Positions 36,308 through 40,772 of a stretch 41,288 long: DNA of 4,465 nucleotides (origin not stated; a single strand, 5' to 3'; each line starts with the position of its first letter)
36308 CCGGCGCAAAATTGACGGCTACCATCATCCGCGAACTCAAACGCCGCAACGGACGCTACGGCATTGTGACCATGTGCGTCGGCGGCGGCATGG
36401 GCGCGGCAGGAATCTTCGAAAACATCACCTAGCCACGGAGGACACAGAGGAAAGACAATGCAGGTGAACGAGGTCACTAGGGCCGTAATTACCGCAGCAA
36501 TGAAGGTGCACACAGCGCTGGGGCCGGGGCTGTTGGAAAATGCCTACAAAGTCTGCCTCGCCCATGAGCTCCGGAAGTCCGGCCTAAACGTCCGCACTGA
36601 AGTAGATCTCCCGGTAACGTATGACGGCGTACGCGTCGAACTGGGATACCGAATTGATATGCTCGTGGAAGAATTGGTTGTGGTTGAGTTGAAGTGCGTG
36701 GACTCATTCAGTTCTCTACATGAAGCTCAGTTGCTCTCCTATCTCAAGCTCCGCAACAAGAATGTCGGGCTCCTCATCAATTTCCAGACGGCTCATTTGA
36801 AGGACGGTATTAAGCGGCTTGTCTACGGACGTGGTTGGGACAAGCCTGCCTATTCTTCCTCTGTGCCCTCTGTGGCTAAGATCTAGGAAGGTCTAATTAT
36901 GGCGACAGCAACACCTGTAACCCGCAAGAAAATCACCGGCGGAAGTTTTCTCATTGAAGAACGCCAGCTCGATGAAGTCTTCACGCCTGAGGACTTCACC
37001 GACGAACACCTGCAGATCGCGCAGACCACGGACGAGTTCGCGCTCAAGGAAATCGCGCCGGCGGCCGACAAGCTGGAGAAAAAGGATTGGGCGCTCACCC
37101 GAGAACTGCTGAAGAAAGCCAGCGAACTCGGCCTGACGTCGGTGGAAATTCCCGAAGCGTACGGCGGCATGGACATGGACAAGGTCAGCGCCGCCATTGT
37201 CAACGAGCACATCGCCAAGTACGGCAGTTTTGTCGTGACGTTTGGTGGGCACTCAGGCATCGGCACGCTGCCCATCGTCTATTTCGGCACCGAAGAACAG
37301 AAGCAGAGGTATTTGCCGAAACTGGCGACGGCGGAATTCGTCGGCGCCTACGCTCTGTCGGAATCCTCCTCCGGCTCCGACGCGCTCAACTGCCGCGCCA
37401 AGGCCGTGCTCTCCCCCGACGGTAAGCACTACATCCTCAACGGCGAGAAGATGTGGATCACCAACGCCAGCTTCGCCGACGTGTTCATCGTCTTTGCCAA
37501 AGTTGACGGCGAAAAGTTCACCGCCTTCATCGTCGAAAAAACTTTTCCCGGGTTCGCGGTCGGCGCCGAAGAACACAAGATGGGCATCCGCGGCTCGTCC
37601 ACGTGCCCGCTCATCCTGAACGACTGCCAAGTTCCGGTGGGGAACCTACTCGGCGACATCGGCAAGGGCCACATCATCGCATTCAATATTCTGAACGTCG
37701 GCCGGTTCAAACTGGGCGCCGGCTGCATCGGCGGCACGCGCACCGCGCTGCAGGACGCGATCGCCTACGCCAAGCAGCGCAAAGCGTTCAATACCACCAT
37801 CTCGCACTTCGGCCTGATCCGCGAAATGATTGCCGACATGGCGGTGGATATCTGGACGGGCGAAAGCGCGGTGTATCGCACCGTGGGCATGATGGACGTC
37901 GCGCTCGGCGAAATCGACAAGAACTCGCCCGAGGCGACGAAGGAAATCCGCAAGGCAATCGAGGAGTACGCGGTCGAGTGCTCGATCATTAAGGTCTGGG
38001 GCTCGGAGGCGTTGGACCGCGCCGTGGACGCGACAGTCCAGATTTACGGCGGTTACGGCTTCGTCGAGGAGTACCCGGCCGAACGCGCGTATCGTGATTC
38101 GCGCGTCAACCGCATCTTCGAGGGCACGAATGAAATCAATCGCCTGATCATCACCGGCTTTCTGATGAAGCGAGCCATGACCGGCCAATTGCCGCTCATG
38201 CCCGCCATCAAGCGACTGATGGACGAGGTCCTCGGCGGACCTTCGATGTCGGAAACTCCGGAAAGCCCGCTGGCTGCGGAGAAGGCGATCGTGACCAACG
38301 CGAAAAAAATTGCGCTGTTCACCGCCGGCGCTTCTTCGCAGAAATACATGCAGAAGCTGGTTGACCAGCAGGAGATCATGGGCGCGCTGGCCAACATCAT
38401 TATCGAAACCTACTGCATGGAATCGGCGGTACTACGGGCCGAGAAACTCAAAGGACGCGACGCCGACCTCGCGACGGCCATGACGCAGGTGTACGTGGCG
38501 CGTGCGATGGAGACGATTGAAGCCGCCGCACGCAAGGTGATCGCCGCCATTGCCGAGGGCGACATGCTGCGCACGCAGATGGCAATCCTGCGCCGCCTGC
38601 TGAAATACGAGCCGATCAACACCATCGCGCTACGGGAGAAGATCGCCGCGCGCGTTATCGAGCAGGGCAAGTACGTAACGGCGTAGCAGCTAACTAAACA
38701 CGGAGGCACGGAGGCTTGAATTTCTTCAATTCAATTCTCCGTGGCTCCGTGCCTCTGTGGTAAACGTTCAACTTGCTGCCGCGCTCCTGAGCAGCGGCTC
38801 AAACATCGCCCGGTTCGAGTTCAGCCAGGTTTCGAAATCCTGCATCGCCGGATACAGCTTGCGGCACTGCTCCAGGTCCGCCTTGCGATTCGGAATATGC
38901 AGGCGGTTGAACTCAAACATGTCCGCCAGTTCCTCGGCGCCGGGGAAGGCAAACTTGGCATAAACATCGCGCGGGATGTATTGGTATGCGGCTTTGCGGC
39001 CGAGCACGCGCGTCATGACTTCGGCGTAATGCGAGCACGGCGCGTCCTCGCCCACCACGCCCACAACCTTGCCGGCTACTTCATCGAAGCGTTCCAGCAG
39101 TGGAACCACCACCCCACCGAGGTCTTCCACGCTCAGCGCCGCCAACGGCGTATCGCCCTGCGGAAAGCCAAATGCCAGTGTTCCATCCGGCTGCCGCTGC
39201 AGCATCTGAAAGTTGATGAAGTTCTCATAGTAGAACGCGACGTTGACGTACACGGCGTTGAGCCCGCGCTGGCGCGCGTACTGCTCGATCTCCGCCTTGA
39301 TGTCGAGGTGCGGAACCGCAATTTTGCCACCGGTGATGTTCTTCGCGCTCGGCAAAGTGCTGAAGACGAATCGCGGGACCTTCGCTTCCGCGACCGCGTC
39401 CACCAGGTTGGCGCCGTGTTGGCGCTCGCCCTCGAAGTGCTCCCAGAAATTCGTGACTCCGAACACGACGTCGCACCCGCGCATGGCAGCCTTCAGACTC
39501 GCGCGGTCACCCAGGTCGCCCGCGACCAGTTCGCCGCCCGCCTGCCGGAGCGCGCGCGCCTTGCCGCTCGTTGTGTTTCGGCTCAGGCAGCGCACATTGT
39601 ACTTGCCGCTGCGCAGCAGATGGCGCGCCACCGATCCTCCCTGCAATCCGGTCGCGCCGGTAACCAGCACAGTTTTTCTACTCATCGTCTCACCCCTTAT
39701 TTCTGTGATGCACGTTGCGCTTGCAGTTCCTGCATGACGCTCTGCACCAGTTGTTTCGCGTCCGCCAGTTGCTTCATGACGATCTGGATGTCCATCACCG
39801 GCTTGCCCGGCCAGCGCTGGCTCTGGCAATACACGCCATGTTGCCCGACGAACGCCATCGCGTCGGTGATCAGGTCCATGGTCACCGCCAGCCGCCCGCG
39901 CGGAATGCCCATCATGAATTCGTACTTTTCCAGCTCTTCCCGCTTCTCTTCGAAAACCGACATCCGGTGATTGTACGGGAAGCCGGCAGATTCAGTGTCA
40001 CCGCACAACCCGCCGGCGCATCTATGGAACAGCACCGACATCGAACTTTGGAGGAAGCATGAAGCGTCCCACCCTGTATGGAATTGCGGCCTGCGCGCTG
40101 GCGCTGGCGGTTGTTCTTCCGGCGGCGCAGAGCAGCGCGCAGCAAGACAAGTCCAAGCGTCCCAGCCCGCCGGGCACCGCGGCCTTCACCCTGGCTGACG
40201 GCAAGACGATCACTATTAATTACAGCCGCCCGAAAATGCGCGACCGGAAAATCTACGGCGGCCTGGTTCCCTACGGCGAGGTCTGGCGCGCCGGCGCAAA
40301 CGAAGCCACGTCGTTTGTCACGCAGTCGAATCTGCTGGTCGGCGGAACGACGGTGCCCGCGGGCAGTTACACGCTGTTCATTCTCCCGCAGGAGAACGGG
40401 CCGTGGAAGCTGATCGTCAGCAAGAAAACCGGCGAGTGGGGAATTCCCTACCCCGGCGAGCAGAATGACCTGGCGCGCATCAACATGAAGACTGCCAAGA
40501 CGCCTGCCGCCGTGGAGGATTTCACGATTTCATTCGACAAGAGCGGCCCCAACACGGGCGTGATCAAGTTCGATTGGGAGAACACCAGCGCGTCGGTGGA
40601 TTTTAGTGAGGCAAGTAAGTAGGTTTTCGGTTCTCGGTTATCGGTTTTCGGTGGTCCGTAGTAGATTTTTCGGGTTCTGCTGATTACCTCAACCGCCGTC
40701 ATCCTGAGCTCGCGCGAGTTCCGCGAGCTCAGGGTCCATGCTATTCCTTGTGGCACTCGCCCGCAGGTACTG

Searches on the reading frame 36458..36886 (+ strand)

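Call 7: search_protein_families(library=pfam, proteins=[window:36458-36886:+])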
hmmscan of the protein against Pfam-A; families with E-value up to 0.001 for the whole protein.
window:36458-36886:+ (142 aa): 1 family
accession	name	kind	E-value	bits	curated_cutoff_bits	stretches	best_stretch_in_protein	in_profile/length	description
PF13366.12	PDDEXK_3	-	1.7e-41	141.7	22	1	5-121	2-117/117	PD-(D/E)XK nuclease superfamily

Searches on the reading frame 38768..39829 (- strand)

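Call 51: search_protein_families(library=pfam, proteins=[window:38768-39829:-])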
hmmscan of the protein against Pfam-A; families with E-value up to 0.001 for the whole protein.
window:38768-39829:- (353 aa): 5 families
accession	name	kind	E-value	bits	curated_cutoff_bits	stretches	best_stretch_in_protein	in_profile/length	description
PF05368.20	NmrA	-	6.3e-59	200.4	27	1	51-336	2-298/298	NmrA-like family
PF13460.12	NAD_binding_10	-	1.1e-17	65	27.2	1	58-200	1-146/184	NAD(P)H-binding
PF01370.27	Epimerase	-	7.5e-10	39.1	20.9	1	54-156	1-112/240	NAD dependent epimerase/dehydratase family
PF08659.16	KR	-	8.6e-05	23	22.6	1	53-119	2-75/180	KR domain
PF01073.25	3Beta_HSD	-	0.00017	21.1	22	1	55-156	1-113/280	3-beta hydroxysteroid dehydrogenase/isomerase family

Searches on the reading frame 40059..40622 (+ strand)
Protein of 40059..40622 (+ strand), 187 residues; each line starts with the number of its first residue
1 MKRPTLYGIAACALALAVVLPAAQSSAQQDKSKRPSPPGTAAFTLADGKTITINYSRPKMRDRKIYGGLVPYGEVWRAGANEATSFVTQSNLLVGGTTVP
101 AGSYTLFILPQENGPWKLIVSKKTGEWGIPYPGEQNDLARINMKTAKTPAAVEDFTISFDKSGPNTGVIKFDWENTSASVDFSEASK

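Call 51: search_protein_families(library=pfam, proteins=[window:40059-40622:+])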
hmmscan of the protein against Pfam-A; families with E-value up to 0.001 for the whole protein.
window:40059-40622:+ (187 aa): 1 family
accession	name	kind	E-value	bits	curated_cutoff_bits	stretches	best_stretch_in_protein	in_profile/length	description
PF11138.13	DUF2911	-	2.3e-46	157.7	27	1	36-181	1-144/145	Protein of unknown function (DUF2911)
